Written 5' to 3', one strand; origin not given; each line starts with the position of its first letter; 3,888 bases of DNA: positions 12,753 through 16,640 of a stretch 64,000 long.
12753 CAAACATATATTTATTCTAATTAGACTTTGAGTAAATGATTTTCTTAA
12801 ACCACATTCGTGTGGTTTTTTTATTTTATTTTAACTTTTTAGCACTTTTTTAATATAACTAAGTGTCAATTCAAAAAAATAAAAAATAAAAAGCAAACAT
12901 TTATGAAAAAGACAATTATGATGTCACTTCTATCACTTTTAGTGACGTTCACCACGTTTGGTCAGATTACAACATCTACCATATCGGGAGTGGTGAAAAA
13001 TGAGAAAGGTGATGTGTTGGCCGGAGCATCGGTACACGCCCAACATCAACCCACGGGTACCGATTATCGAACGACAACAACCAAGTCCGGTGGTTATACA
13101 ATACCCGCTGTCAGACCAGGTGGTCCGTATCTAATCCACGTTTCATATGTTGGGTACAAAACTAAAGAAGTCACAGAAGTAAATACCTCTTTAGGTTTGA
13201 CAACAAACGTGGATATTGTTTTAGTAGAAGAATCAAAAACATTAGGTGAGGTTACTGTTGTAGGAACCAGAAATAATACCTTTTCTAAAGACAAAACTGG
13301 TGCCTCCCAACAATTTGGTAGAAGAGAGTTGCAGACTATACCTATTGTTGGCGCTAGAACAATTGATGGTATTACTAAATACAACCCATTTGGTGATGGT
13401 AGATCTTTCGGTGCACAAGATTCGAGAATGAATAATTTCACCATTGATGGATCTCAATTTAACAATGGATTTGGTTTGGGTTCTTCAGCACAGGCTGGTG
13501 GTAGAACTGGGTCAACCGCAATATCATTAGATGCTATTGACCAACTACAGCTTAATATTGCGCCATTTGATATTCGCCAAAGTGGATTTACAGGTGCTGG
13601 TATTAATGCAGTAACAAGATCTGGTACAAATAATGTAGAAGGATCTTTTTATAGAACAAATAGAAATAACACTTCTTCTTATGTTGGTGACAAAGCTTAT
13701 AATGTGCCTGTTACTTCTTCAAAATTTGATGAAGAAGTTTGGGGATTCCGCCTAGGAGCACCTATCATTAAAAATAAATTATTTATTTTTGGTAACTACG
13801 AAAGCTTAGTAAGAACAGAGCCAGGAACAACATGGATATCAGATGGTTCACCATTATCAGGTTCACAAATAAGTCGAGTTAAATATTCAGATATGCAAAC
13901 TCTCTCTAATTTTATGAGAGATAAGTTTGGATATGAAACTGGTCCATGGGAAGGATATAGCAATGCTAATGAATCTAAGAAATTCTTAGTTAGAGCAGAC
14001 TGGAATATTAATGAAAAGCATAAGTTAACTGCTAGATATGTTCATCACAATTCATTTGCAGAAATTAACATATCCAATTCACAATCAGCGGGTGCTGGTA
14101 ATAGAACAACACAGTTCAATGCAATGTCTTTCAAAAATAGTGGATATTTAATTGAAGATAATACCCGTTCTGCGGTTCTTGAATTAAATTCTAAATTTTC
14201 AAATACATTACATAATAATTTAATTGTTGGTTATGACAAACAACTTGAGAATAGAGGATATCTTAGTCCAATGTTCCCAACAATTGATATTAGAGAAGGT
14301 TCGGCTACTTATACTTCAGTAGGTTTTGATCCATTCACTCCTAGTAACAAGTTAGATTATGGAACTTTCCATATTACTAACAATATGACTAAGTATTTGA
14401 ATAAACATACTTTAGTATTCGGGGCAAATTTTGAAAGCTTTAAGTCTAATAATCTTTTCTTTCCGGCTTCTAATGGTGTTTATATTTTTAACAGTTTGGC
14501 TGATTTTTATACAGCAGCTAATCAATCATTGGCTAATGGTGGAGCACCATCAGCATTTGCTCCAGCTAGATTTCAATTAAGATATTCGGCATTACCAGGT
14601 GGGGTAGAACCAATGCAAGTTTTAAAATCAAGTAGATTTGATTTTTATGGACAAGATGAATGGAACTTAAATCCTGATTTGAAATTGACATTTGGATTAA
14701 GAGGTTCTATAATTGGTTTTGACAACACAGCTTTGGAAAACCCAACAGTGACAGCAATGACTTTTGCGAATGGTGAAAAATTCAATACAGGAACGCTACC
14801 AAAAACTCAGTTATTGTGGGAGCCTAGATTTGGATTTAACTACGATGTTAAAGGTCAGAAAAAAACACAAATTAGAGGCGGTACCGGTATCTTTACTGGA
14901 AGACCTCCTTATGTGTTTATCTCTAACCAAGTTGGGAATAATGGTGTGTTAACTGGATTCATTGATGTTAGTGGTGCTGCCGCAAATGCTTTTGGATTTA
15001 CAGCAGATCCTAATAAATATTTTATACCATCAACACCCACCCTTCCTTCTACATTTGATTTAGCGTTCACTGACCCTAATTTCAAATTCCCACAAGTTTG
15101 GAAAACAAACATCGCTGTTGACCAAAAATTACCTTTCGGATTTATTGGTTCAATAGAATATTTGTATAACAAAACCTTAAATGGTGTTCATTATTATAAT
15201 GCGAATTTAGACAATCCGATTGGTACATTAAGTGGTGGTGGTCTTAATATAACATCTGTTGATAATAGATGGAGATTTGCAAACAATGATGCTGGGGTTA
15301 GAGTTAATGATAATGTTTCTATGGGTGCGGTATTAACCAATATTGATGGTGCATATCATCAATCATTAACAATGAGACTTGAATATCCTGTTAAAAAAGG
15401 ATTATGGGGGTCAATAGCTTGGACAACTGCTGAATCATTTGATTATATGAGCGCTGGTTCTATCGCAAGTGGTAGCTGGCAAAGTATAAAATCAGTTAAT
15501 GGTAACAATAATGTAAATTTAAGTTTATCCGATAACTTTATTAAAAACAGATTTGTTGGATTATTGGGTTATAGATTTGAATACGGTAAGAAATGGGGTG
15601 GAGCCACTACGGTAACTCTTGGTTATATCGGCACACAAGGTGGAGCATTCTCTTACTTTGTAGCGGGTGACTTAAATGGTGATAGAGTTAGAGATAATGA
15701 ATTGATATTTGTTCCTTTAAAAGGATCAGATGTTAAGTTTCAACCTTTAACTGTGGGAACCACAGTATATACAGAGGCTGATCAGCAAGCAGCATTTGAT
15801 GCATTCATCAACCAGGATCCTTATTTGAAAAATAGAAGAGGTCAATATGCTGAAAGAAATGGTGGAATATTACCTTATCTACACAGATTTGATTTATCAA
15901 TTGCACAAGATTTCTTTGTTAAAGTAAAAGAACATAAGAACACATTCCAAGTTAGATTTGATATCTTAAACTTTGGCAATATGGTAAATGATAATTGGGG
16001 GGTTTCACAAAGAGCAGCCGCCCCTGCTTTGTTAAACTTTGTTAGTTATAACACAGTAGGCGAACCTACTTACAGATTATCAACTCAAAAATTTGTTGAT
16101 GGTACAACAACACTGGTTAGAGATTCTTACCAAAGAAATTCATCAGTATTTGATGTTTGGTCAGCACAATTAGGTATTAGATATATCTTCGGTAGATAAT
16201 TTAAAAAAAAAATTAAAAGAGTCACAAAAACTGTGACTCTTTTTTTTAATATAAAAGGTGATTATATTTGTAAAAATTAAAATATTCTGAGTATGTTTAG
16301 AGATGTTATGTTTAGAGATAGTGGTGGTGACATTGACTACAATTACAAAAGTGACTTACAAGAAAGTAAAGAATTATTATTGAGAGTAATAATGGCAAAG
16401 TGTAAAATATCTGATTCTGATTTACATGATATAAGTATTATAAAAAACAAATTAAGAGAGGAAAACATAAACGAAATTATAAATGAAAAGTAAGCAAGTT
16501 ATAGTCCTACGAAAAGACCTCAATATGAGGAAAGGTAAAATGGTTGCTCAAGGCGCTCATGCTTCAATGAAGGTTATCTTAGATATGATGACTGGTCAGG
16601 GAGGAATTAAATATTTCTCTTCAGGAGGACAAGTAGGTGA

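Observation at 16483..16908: PTH2-type peptidyl-tRNA hydrolase in a virus-like context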

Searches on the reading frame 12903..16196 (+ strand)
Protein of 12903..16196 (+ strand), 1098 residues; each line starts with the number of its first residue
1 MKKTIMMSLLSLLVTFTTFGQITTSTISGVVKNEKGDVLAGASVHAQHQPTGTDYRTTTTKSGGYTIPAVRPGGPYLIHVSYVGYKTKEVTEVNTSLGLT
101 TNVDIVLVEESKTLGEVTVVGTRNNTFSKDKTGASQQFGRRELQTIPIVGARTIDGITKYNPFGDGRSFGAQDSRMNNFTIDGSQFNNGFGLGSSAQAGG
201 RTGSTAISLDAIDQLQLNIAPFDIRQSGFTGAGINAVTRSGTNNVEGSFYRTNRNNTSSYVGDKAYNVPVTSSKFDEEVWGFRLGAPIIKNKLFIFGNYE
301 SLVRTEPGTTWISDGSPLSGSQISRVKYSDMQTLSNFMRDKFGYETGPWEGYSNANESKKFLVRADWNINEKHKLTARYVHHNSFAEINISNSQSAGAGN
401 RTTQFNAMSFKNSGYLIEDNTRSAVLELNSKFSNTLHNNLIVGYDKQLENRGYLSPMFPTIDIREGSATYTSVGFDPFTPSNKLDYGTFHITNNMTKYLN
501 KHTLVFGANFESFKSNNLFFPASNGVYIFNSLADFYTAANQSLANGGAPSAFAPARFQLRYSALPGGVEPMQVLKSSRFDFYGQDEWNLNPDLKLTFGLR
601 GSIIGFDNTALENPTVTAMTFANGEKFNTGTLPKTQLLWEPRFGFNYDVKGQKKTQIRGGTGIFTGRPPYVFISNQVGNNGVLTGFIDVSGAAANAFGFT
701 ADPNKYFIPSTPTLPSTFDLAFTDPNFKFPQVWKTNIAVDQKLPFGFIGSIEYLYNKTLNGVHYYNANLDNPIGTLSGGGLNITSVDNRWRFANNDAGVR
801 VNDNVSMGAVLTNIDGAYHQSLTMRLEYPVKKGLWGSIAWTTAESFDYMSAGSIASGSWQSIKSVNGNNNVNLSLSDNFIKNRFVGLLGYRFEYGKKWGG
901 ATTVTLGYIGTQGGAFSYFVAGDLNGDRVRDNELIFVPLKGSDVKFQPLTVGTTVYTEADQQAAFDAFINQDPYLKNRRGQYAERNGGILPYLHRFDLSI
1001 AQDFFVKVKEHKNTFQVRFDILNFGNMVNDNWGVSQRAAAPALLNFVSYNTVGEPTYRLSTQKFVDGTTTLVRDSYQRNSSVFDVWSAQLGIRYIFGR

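Call 13: search_protein_families(library=pfam, proteins=[window:12903-16196:+], max_evalue=0.01)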
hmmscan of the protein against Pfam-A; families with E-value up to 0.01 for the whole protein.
window:12903-16196:+ (1098 aa): 4 families
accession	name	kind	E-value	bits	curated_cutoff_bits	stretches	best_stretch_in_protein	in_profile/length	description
PF25183.1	OMP_b-brl_4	-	1.3e-52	179.8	30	1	237-1029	1-810/838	Outer membrane beta barrel domain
PF13620.12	CarboxypepD_reg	-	1.2e-19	70.9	32.3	1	26-107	1-81/82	Carboxypeptidase regulatory-like domain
PF13715.12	CarbopepD_reg_2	-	5.6e-11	42.8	32.2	1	27-119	1-88/88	CarboxypepD_reg-like domain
PF14686.12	fn3_3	-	0.0011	19.1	24.4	1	39-73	11-45/75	Polysaccharide lyase family 4, domain II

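Call 62: search_dna_similar(query=window:12903-16196:+, collection=phages, mode=protein, max_rows=10)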
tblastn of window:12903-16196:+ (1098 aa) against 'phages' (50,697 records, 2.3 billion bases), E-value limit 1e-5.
Records with a match: 1; places in all: 1; records where one place covers at least 80% of the query: 1.
Best place of each record, by identity: <60% 1.
By first word of the organism name: Bacteriophage 1.
By host as written in the record: - 1.
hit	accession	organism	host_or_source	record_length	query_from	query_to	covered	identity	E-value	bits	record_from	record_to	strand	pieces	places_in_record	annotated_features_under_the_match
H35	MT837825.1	Bacteriophage sp.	human fecal samples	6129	31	1096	97%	31.5%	4e-123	422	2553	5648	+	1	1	record has no annotation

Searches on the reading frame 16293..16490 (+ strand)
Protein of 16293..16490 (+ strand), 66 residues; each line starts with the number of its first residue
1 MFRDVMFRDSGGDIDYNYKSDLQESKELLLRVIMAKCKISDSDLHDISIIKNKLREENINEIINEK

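Call 41: search_protein_families(library=phrogs, proteins=[window:16293-16490:+], max_evalue=0.001)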
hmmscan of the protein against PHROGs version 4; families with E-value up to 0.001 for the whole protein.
window:16293-16490:+ (66 aa): 0 families

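Call 72: search_protein_families(library=padloc, proteins=[window:16293-16490:+], max_evalue=0.01)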
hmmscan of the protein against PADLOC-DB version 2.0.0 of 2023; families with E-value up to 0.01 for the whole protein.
window:16293-16490:+ (66 aa): 0 families
